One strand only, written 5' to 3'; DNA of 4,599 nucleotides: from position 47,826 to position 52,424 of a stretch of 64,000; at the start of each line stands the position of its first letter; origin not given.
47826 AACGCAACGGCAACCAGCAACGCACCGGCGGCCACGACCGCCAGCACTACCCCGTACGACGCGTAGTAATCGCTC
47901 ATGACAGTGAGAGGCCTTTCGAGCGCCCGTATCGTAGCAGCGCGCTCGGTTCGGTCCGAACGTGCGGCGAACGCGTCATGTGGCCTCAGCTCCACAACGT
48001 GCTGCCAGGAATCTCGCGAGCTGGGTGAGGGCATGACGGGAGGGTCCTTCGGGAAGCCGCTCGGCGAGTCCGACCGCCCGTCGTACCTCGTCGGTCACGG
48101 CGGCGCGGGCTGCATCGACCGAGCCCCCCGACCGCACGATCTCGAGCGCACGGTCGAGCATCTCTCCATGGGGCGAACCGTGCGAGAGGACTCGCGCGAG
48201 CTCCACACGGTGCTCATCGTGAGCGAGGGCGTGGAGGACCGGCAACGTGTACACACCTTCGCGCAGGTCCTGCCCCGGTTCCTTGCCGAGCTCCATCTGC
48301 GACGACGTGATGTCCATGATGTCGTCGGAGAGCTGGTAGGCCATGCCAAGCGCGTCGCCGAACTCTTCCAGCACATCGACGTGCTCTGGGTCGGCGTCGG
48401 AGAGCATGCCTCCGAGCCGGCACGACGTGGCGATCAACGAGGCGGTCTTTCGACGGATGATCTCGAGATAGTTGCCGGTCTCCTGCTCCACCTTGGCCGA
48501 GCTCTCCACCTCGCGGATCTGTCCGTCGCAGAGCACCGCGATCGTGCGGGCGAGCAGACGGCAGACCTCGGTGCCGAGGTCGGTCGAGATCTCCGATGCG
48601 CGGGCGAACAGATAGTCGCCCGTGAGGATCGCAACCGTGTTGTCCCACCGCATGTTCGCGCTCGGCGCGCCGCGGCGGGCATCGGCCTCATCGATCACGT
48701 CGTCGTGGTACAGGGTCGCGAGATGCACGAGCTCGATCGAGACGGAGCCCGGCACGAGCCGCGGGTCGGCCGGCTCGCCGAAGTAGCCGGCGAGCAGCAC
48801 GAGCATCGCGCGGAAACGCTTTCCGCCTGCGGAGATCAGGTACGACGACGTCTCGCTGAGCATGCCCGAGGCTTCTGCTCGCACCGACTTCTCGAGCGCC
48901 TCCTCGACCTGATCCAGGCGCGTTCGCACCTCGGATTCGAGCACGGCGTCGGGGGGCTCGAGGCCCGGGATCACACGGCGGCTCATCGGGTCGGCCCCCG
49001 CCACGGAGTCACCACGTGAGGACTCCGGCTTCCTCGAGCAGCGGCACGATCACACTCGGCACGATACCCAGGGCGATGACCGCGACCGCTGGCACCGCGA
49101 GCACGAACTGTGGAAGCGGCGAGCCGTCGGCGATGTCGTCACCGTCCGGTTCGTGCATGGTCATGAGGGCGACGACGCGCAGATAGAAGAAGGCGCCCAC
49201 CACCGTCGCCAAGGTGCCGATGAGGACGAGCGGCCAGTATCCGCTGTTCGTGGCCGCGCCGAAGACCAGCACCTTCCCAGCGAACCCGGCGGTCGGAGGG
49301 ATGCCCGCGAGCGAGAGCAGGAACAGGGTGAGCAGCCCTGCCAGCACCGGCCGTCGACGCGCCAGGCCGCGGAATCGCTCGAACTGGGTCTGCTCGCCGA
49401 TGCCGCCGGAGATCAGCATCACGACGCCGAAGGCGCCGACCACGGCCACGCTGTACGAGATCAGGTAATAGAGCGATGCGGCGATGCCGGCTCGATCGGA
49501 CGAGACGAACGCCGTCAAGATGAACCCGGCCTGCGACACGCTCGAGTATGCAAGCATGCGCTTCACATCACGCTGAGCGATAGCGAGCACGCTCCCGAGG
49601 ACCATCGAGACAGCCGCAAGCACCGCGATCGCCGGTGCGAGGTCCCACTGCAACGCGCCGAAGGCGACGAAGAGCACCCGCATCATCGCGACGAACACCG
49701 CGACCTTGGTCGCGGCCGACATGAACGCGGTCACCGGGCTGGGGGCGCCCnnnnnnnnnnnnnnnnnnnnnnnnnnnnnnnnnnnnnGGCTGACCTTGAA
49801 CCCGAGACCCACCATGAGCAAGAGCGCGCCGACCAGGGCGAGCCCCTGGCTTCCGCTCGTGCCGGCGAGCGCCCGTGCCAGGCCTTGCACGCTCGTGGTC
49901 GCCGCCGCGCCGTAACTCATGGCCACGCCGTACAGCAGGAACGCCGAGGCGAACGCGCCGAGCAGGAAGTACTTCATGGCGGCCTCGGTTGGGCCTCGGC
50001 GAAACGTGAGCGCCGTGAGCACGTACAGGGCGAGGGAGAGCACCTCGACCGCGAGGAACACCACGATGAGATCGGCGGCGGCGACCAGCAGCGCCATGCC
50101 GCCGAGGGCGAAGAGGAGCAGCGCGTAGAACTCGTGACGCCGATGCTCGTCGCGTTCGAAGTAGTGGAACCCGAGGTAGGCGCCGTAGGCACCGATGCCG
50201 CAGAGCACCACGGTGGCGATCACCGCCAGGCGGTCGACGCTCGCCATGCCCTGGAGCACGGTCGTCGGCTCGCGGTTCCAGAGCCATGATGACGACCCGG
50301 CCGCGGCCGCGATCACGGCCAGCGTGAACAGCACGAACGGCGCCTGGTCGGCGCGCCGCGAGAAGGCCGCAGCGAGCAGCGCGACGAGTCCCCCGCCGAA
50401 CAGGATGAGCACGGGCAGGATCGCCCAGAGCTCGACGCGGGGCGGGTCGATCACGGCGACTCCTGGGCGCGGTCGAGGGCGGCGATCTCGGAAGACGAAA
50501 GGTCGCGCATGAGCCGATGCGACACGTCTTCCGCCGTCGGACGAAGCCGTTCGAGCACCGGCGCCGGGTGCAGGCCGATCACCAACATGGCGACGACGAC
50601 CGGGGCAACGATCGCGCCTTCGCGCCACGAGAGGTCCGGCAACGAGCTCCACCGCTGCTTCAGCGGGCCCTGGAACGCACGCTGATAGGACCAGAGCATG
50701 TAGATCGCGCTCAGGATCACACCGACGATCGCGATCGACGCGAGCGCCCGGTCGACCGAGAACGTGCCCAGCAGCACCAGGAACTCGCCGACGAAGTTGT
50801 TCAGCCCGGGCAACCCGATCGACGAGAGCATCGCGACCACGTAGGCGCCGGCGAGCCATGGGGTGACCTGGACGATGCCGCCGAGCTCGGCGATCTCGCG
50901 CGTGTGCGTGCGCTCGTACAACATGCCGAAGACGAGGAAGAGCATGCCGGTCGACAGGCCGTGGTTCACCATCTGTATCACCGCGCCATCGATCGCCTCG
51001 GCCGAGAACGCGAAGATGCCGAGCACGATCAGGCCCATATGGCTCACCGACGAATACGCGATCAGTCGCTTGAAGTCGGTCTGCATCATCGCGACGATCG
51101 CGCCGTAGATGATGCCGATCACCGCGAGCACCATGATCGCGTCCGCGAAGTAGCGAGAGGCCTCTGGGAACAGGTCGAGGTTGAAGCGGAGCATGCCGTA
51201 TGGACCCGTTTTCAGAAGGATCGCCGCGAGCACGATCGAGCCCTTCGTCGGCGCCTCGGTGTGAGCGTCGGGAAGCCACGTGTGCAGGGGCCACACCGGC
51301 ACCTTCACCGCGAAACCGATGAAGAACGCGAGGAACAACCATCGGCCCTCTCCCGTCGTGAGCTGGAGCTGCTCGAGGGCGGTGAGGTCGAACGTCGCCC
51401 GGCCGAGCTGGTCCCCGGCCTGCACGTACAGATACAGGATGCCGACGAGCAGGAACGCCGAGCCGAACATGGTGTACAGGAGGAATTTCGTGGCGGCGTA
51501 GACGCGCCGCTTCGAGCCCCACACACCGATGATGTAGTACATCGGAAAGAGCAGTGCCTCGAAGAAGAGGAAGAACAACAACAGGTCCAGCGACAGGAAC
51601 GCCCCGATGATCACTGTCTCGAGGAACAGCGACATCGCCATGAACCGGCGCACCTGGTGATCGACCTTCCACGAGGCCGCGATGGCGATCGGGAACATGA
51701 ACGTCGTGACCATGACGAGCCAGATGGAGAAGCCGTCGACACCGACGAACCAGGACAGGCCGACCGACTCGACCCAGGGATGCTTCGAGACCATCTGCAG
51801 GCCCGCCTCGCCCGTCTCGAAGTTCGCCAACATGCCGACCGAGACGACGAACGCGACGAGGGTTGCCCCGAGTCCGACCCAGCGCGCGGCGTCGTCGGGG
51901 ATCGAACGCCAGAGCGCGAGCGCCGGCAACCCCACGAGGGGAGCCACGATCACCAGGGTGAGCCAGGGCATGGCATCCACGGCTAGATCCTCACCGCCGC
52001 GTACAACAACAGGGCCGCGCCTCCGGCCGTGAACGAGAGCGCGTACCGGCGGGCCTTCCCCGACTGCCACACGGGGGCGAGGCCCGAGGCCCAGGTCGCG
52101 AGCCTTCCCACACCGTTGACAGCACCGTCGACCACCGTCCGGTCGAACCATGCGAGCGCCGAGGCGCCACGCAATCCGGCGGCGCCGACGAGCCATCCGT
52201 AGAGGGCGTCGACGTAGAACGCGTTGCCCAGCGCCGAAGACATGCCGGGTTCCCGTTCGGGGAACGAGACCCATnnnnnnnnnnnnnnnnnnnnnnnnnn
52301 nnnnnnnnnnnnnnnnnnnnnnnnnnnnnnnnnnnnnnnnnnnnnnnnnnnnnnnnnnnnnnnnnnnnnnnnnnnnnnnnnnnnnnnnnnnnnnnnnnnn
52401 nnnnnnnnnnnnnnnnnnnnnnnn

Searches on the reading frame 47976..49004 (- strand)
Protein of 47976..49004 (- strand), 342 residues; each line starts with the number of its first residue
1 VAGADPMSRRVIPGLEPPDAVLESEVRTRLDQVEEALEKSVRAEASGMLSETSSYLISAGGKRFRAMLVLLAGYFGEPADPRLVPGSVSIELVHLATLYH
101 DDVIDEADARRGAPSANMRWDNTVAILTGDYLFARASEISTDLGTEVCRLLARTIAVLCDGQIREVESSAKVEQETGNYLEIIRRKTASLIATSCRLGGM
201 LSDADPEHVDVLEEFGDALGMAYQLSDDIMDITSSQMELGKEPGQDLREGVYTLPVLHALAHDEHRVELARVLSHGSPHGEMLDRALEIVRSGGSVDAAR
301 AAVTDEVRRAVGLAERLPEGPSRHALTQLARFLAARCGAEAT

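Call 53: search_protein_families(library=pfam, proteins=[window:47976-49004:-], max_evalue=0.001)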
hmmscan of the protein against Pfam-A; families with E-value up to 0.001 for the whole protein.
window:47976-49004:- (342 aa): 1 family
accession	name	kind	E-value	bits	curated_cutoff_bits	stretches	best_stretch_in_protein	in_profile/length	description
PF00348.22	polyprenyl_synt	-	2.3e-63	214.2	27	1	48-289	3-250/251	Polyprenyl synthetase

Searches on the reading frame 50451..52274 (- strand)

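Call 54: search_protein_families(library=pfam, proteins=[window:50451-52274:-], max_evalue=0.001)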
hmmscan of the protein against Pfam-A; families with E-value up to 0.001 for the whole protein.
window:50451-52274:- (607 aa): 1 family
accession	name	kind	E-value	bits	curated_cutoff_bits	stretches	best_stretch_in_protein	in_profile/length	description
PF00361.26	Proton_antipo_M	-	2.3e-77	260.5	21.5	1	228-520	1-292/294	NADH:quinone oxidoreductase/Mrp antiporter, TM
